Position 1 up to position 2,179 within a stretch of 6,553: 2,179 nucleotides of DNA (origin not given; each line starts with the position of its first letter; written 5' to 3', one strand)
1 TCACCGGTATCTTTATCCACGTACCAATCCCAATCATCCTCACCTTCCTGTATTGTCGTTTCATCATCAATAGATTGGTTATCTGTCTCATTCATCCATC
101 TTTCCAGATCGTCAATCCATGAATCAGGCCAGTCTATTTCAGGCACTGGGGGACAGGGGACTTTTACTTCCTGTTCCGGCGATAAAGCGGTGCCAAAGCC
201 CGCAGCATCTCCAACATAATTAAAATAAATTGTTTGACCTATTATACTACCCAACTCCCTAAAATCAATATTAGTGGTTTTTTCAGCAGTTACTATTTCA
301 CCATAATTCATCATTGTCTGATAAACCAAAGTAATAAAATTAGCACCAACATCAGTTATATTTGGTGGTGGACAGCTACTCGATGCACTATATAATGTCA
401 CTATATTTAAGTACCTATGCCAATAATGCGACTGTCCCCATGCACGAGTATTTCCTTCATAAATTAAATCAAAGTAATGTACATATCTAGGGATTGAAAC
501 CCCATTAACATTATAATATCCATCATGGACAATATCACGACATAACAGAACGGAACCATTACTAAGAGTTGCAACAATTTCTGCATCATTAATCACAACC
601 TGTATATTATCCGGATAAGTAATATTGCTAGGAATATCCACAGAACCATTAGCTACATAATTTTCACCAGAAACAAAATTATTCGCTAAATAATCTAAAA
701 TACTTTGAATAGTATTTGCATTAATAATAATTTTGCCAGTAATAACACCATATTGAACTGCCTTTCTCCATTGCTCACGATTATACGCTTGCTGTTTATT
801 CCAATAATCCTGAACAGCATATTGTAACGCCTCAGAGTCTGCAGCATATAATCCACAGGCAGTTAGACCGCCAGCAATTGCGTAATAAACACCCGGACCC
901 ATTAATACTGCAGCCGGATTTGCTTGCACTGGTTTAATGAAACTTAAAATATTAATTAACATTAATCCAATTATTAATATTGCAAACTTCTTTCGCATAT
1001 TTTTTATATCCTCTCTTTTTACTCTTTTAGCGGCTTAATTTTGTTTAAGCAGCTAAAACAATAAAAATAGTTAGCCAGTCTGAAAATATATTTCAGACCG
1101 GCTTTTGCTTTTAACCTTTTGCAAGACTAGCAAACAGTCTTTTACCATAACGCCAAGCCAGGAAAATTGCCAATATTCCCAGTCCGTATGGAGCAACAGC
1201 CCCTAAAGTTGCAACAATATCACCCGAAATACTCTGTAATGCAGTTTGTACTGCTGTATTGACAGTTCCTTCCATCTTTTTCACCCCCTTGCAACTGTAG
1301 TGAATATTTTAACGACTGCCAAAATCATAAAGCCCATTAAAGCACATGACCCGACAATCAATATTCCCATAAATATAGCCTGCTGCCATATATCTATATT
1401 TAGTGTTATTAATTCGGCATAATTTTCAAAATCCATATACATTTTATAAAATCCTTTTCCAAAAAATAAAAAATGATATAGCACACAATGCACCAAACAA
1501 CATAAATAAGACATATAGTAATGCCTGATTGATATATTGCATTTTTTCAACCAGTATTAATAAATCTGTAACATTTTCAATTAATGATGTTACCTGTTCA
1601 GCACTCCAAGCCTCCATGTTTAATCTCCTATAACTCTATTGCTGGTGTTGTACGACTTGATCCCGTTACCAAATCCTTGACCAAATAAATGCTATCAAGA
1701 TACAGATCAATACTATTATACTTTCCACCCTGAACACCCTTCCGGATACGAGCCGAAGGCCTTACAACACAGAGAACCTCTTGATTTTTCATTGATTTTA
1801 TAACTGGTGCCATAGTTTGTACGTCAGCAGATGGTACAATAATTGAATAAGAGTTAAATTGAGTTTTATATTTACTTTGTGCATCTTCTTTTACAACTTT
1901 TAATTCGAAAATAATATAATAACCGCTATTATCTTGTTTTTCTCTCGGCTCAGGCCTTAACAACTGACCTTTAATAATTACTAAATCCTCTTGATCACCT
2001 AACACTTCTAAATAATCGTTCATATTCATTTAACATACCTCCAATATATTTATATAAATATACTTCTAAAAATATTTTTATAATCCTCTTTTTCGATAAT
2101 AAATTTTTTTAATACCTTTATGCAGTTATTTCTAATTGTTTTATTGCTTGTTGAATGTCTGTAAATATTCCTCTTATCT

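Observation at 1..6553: Complete 6430-bp circular filamentous-phage genome with no secretin and no integrase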

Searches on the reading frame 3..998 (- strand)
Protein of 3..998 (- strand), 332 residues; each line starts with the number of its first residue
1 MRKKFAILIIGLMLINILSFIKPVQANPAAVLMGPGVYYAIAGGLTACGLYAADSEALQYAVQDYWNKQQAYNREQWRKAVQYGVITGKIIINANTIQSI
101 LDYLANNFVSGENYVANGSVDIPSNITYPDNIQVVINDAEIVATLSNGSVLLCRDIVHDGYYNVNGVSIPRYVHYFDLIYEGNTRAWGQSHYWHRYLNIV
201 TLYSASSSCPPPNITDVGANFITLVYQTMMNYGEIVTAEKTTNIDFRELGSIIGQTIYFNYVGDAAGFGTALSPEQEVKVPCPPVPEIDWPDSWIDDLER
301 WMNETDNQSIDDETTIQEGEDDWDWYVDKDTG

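Call 68: predict_structure(alignment_id=A4)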
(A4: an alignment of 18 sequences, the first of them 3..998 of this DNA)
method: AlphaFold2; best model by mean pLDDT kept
length: 332 residues; sequences in the alignment: 18
mean_pLDDT: 72.9   pTM: 0.59
mean pLDDT of the five models: 72.9, 72.5, 67.2, 58.2, 57.1
residues with pLDDT >= 90: 34; 70-90: 185; 50-70: 65; < 50: 48
segments of 3 or more residues with pLDDT < 50: 16-31, 286-291, 314-332
pLDDT, mean of each block of 10 residues (from residue 1): 64 51 39 70 88 82 89 82 63 84 89 79 85 88 90 86 79 88 67 82 74 88 82 70 86 86 81 66 51 53 51 46 37 35
secondary structure, 60 per line:
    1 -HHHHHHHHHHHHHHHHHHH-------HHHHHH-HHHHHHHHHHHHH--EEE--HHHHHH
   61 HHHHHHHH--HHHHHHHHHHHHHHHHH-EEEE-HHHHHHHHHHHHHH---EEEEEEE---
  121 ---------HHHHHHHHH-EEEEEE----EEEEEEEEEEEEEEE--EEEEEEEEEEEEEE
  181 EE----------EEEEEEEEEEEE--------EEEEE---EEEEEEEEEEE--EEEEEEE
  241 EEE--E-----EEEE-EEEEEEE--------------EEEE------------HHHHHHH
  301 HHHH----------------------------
elements in order: H2-20 H28-33 H35-47 E50-52 H55-68 H71-87 E89-92 H94-107 E111-117 H130-138 E140-145 E150-164 E167-182 E193-204 E213-217 E221-231 E234-243 E252-255 E257-263 E278-281 H294-304

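Call 72: fold_search(model_id=the predicted structure, library=pdb)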
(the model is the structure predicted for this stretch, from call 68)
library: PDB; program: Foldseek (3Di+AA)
matches with E <= 10: 517; with E <= 0.001: 0
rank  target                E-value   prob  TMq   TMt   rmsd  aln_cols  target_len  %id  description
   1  4e56_A                1.5e-01  0.04  0.11  0.07  22.4       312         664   11  Crystal Structure of spacer 8aa-shortened cephalosporin acylase mutant (released 2013-03-20)
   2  5zhg                  2.6e-01  0.12  0.13  0.22  12.9       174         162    8  Human group C rotavirus VP8*s recognize type A histo-blood group antigens as ligands (released 2018-04-11)
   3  2qq2_H                2.6e-01  0.02  0.06  0.12  20.7       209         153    9  Crystal structure of C-terminal domain of Human acyl-CoA thioesterase 7 (released 2007-08-14)
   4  9xlc                  2.8e-01  0.06  0.12  0.14  19.8       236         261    8  Crystal structure of the GH16 carrageenase SfGH16 from Saccharicrinis fermentans (released 2026-03-11)
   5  6ha1_e                2.9e-01  0.30  0.12  0.24  15.7       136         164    8  Cryo-EM structure of a 70S Bacillus subtilis ribosome translating the ErmD leader peptide in complex with telithromyci (released 2018-08-29)
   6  2f1w                  2.9e-01  0.04  0.09  0.16  18.6       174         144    9  Crystal structure of the TRAF-like domain of HAUSP/USP7 (released 2006-02-07)
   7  5w5p                  2.9e-01  0.03  0.10  0.06  22.4       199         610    8  Crystal structure of Acinetobacter baumannii phage AM24 tailspike protein (released 2018-12-19)
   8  7f5m_A                3.3e-01  0.06  0.09  0.16  19.4       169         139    9  Crystal structure of Sas5 YEATS domain in complex with H3K27bz peptide (released 2022-03-16)
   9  8ts6_A                3.3e-01  0.03  0.09  0.06  18.1       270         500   10  Cyanophage A-1(L) portal (released 2024-04-10)
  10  3l89_G                3.5e-01  0.05  0.10  0.16  19.0       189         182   14  Human Adenovirus type 21 knob in complex with domains SCR1 and SCR2 of CD46 (membrane cofactor protein, MCP) (released 2010-04-14)
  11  3ela_T                3.9e-01  0.03  0.08  0.12  23.9       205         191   10  Crystal structure of active site inhibited coagulation factor VIIA mutant in complex with soluble tissue factor (released 2008-11-04)
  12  8oq0                  4.2e-01  0.02  0.09  0.06  23.0       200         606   10  Crystal structure of tailspike depolymerase (APK09_gp48) from Acinetobacter phage APK09 (released 2023-05-31)
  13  2k2s_A                4.4e-01  0.04  0.10  0.18  16.6       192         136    7  structure of the MIC1-GLD/MIC6-EGF complex from Toxoplasma gondii (released 2009-02-24)
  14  4hmc                  4.7e-01  0.02  0.08  0.06  29.6       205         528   10  Crystal structure of cold-adapted chitinase from Moritella marina (released 2013-05-01)
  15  9znf_BF               5.0e-01  0.16  0.12  0.18  14.3       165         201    8  Cryo-EM structure of the Methanosarcina acetivorans 70S ribosome in complex with SriA and SriB (released 2026-01-28)
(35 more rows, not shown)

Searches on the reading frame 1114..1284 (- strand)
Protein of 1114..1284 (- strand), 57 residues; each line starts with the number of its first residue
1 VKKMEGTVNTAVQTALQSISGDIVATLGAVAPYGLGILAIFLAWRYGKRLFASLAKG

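Call 5: search_protein_families(library=pfam, max_evalue=1, proteins=[window:1114-1284:-])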
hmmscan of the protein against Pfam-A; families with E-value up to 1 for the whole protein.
seq(57 aa): 2 families
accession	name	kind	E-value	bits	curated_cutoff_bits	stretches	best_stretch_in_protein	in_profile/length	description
PF04956.18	TrbC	-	0.011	16.4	27.9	1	7-45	36-74/98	TrbC/VIRB2 pilin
PF05356.16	Phage_Coat_B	-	0.096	13.2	23.5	1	10-51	19-56/56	Inovirus Coat protein B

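Call 6: search_protein_families(library=phrogs, max_evalue=1, proteins=[window:1114-1284:-])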
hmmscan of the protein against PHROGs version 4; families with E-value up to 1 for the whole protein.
seq(57 aa): 2 families
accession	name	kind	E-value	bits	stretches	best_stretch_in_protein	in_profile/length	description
phrog_26168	-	unknown function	0.28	12.6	1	8-52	38-81/90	-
phrog_33753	-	head and packaging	0.82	10.7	0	6-50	6-43/46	head protein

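Call 32: search_protein_families(library=ncbifam, max_evalue=1, proteins=[window:1114-1275:-])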
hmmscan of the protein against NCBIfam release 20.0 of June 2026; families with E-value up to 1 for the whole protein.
seq(54 aa): 0 families

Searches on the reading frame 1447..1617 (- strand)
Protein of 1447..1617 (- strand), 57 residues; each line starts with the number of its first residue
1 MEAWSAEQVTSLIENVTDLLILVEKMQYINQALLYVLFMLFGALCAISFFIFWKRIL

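Call 5: search_protein_families(library=pfam, max_evalue=1, proteins=[window:1447-1617:-])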
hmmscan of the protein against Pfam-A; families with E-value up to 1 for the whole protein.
seq(57 aa): 1 family
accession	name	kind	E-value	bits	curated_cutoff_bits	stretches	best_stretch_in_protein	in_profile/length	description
PF03908.18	Sec20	-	0.043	14.2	27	1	8-56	47-92/92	Sec20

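Call 6: search_protein_families(library=phrogs, max_evalue=1, proteins=[window:1447-1617:-])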
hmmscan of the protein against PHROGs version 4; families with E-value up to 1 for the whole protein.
seq(57 aa): 2 families
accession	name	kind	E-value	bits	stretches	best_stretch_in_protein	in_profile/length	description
phrog_34536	-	unknown function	0.03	15.2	1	33-52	28-47/58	-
phrog_26471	-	unknown function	0.82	10.4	0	39-50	19-30/37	-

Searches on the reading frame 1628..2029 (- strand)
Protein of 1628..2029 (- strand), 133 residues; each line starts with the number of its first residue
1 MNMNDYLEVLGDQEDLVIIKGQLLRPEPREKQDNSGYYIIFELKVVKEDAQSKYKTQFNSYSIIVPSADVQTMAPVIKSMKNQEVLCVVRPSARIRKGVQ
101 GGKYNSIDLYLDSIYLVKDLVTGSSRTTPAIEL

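Call 5: search_protein_families(library=pfam, max_evalue=1, proteins=[window:1631-2029:-])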
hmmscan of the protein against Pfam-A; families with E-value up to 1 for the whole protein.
seq(133 aa): 1 family
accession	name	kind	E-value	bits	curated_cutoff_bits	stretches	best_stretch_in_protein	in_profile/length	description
PF14419.11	SPOUT_MTase_2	-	0.12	12.2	28.4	1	41-97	50-108/173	AF2226-like SPOUT RNA Methylase fused to THUMP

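Call 6: search_protein_families(library=phrogs, max_evalue=1, proteins=[window:1631-2029:-])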
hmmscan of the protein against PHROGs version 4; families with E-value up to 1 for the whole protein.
seq(133 aa): 0 families

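Call 26: find_homologous_proteins(query=window:1628-2029:-, max_evalue=0.001)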
Query window:1628-2029:- (133 aa): 9 proteins with E <= 0.001 among 12 candidates.
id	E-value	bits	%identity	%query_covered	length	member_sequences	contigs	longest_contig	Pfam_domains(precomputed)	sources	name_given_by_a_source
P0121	2.5e-75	268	95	100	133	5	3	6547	-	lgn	-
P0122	4.1e-54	200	69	98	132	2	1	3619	-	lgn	-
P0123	1.1e-49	186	69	91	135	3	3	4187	-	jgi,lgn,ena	-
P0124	5.8e-49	183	63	100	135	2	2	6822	-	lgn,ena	-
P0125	8.3e-49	183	70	80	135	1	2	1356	-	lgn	-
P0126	1.2e-48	182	69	95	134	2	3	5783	-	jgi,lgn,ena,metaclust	metaclust:\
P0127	4.2e-47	177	65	98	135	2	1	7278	-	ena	-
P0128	1.1e-45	173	70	84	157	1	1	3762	-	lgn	-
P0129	3.4e-42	161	64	90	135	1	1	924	-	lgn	-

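Call 29: find_encoding_contigs(protein=P0121, flank=10000, max_places=5)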
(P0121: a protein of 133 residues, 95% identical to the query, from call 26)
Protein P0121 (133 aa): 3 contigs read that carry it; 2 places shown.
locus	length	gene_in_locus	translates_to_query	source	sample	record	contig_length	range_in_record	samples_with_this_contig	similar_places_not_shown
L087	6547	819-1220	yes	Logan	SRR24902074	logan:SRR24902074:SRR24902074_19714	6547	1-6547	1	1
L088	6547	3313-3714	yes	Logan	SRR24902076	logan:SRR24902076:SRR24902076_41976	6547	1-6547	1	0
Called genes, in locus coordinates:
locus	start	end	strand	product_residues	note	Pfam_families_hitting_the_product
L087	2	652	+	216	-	?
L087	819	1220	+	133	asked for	-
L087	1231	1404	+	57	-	-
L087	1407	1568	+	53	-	-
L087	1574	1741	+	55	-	-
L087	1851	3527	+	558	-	-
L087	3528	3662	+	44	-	-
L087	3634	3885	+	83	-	-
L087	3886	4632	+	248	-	PF05707:Zot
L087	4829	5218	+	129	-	-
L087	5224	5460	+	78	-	-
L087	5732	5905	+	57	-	-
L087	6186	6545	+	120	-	?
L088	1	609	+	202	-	?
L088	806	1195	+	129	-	-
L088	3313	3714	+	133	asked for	-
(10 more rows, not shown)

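Call 32: search_protein_families(library=ncbifam, max_evalue=1, proteins=[window:1628-2029:-])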
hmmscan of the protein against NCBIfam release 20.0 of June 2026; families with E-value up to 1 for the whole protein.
window:1628-2029:- (133 aa): 1 family
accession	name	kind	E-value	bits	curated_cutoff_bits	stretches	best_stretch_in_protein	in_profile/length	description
TIGR00574.1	dnl1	superfamily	0.033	12.9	217.8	1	5-56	377-421/527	ATP-dependent DNA ligase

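Call 34: predict_structure(alignment_id=A2)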
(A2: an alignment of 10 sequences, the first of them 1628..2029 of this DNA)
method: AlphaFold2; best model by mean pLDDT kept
length: 133 residues; sequences in the alignment: 10
mean_pLDDT: 74.1   pTM: 0.67
mean pLDDT of the five models: 74.1, 74.1, 70.8, 69.8, 69.8
residues with pLDDT >= 90: 10; 70-90: 71; 50-70: 48; < 50: 4
segments of 3 or more residues with pLDDT < 50: none
pLDDT, mean of each block of 10 residues (from residue 1): 62 78 87 78 75 60 80 85 90 63 66 85 58 62
secondary structure, 60 per line:
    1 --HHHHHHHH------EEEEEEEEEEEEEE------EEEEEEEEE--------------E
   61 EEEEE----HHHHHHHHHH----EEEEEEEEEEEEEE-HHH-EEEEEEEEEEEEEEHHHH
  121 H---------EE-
elements in order: H3-10 E17-30 E37-45 E60-65 H70-79 E84-97 E103-116 H117-121

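Call 37: fold_search(model_id=the predicted structure, library=pdb)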
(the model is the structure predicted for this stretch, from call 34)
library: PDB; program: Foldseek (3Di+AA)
matches with E <= 10: 1144; with E <= 0.001: 63
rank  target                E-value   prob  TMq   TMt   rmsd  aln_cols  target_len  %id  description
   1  5xgt_B                1.5e-05  1.00  0.55  0.67   3.9       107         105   18  Crystal structure of the N-terminal domain of Staphylococcus aureus single-stranded DNA-binding protein SsbA at 1.82 a (released 2017-08-09)
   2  5yyu_C                3.3e-05  1.00  0.52  0.65   4.1       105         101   15  Crystal structure of Staphylococcus aureus single-stranded DNA-binding protein SsbB (released 2018-08-15)
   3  5xgt_A                4.1e-05  1.00  0.55  0.68   3.9       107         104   18  Crystal structure of the N-terminal domain of Staphylococcus aureus single-stranded DNA-binding protein SsbA at 1.82 a (released 2017-08-09)
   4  8gw5_B                5.5e-05  1.00  0.53  0.67   3.8       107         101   18  Crystal structure of SaSsbA complexed with glycerol (released 2023-09-20)
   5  6bhw_E                7.8e-05  1.00  0.55  0.71   3.4       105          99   16  B. subtilis SsbA (released 2018-12-19)
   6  7ym1_A                9.3e-05  1.00  0.54  0.69   3.3       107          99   18  Structure of SsbA protein in complex with the anticancer drug 5-fluorouracil (released 2023-08-02)
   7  7r4w                  9.9e-05  1.00  0.55  0.70   3.5       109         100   20  Single stranded DNA binding protein SSB M5 from Fervidobacterium gondwanense (released 2023-08-23)
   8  2ccz_A                9.9e-05  1.00  0.53  0.57   9.0       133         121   18  Crystal structure of E. coli primosomol protein PriB bound to ssDNA (released 2006-09-18)
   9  7ym1_B                1.8e-04  1.00  0.54  0.68   3.7       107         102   18  Structure of SsbA protein in complex with the anticancer drug 5-fluorouracil (released 2023-08-02)
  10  7d8j_A                1.8e-04  1.00  0.54  0.62   4.1       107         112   18  S. aureus SsbB with 5-FU (released 2020-12-23)
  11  5yyu_B                1.9e-04  1.00  0.56  0.69   3.6       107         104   18  Crystal structure of Staphylococcus aureus single-stranded DNA-binding protein SsbB (released 2018-08-15)
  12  5odn_D                1.9e-04  1.00  0.52  0.63   3.6       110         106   11  Salinibacter ruber Single-Strand Binding protein (released 2018-08-01)
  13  8gw5_A                2.0e-04  1.00  0.54  0.69   3.4       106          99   16  Crystal structure of SaSsbA complexed with glycerol (released 2023-09-20)
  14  7f5y_B                2.2e-04  1.00  0.56  0.61   5.2       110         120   16  Crystal structure of the single-stranded dna-binding protein from Mycobacterium tuberculosis- Form III (released 2022-05-11)
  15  5yyu_A                2.3e-04  1.00  0.55  0.67   3.8       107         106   18  Crystal structure of Staphylococcus aureus single-stranded DNA-binding protein SsbB (released 2018-08-15)
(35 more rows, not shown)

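Call 94: search_protein_families(library=pfam, max_evalue=1, proteins=[L087:4829-5218:+, L087:5224-5460:+])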
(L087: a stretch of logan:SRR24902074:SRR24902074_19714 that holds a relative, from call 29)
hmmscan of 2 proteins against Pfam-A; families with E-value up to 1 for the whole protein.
L087:4829-5218:+ (129 aa): 3 families
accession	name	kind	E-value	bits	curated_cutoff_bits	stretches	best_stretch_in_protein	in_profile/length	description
PF21983.2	NikA-like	-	0.0044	17.6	27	1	14-61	15-65/72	Mobilization protein NikA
PF20962.2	Phage_p2_ORF12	-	0.0068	16.7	27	1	37-104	4-68/89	Lactococcus lactis phage p2, ORF12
PF17324.7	BLI1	-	0.34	12.1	26.9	1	11-70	38-98/111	BLOC-1 interactor 1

L087:5224-5460:+ (78 aa): 0 families

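Call 95: search_protein_families(library=padloc, max_evalue=0.1, proteins=[L087:4829-5218:+, window:1628-2029:-])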
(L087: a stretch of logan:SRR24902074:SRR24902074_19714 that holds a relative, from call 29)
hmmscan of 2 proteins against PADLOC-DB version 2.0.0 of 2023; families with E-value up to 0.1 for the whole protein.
L087:4829-5218:+ (129 aa): 0 families

window:1628-2029:- (133 aa): 0 families
